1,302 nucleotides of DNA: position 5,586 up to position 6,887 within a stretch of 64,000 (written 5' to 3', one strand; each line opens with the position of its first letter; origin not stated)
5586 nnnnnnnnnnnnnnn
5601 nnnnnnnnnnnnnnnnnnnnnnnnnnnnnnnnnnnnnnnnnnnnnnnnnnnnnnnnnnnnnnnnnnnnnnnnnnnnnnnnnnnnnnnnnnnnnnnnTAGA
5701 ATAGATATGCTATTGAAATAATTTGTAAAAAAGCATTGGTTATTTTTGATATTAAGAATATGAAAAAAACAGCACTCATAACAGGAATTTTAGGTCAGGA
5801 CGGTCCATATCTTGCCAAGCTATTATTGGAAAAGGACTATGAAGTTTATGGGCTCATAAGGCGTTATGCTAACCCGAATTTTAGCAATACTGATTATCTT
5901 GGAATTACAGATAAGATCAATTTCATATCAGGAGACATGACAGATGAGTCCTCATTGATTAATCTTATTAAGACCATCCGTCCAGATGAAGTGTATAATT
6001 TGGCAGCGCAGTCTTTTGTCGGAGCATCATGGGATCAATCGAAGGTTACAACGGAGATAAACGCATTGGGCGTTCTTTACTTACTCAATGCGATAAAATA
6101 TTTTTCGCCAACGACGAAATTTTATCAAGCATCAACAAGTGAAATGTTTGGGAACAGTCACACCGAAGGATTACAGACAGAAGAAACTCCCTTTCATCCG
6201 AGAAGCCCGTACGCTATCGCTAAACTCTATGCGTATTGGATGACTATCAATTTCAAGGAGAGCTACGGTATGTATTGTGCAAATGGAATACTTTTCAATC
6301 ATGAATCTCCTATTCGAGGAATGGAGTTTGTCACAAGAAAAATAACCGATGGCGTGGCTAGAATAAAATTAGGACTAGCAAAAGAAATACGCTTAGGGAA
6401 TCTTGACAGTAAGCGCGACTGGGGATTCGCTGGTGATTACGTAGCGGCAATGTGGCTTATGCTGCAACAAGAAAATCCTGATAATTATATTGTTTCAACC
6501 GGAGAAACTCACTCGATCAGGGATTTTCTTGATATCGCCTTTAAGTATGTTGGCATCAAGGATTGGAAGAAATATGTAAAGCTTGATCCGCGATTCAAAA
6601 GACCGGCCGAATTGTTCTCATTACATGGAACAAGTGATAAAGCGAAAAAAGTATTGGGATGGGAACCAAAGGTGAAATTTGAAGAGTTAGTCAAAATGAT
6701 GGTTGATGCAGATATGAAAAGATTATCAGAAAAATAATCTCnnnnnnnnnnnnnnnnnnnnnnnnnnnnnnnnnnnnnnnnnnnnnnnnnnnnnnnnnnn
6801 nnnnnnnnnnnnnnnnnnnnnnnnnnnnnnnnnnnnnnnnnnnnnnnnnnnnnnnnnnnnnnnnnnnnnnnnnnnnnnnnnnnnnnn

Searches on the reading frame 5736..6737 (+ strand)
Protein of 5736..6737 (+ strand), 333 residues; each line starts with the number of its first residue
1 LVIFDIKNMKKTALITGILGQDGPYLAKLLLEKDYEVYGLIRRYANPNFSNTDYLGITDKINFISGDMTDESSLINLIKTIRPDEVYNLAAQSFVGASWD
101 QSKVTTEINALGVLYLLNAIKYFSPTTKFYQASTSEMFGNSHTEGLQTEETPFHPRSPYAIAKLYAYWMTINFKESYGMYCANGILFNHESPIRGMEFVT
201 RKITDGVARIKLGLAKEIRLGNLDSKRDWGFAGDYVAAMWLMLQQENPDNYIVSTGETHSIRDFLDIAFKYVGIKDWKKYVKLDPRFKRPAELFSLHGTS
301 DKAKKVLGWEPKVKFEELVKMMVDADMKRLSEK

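Call 10: search_protein_families(library=pfam, proteins=[window:5736-6737:+], max_evalue=0.001)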
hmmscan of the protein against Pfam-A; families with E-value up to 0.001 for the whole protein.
window:5736-6737:+ (333 aa): 3 families
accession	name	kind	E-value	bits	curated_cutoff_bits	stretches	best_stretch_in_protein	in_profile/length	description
PF16363.11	GDP_Man_Dehyd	-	2.7e-123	412.1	27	1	14-322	1-332/332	GDP-mannose 4,6 dehydratase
PF01370.27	Epimerase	-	2.4e-63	214.2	20.9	1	13-251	1-237/240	NAD dependent epimerase/dehydratase family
PF04321.23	RmlD_sub_bind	-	4.2e-08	33.1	27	1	13-164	3-130/287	RmlD substrate binding domain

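Call 15: search_protein_families(library=ncbifam, proteins=[window:5736-6737:+], max_evalue=0.001)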
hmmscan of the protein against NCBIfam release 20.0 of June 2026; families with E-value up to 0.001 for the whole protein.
window:5736-6737:+ (333 aa): 14 families
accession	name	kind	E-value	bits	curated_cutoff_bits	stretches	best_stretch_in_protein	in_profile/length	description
TIGR01472.1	gmd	equivalog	4.4e-123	410.8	415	1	11-329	1-341/342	GDP-mannose 4,6-dehydratase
TIGR01181.1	dTDP_gluc_dehyt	equivalog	2.1e-30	105.9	365.1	1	14-324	3-309/321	dTDP-glucose 4,6-dehydratase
TIGR04180.1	EDH_00030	hypoth_equivalog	5.9e-24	84.7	475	1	14-313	2-296/297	NAD-dependent 4,6-dehydratase LegB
TIGR02622.1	CDP_4_6_dhtase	equivalog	3e-21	75.9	278.45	1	10-324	4-328/352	CDP-glucose 4,6-dehydratase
TIGR01179.1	galE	equivalog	7.4e-17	61.2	262.3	2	14-179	3-166/332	UDP-glucose 4-epimerase GalE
NF007582.0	PRK10217.1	equivalog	3.1e-13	49.6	698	1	14-247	5-244/355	dTDP-glucose 4,6-dehydratase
NF007490.0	PRK10084.1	subfamily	3.4e-09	36.2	649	1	58-322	49-330/361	dTDP-glucose 4,6-dehydratase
NF043036.1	ErythonDh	equivalog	2e-06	27.3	325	1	14-167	4-157/321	D-erythronate dehydrogenase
NF052578.1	StrlDmthSdmBMthl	equivalog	2.8e-06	27.3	600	1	12-274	2-247/328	sterol demethylase protein SdmB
NF041015.1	UDPsulfquin_syn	equivalog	3.1e-06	26.4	575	1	58-141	65-151/384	UDP-sulfoquinovose synthase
NF042422.1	oxyalk_red_OleD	equivalog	4.9e-05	22.9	580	1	14-167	4-147/329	2-alkyl-3-oxoalkanoate reductase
NF007956.0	PRK10675.1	subfamily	0.00017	20.9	394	0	15-165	5-155/338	UDP-glucose 4-epimerase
TIGR01214.1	rmlD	equivalog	0.00021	20.5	224.05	1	14-165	3-130/285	dTDP-4-dehydrorhamnose reductase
TIGR03466.1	HpnA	hypoth_equivalog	0.0009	18.2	367.65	0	12-152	2-131/327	hopanoid-associated sugar epimerase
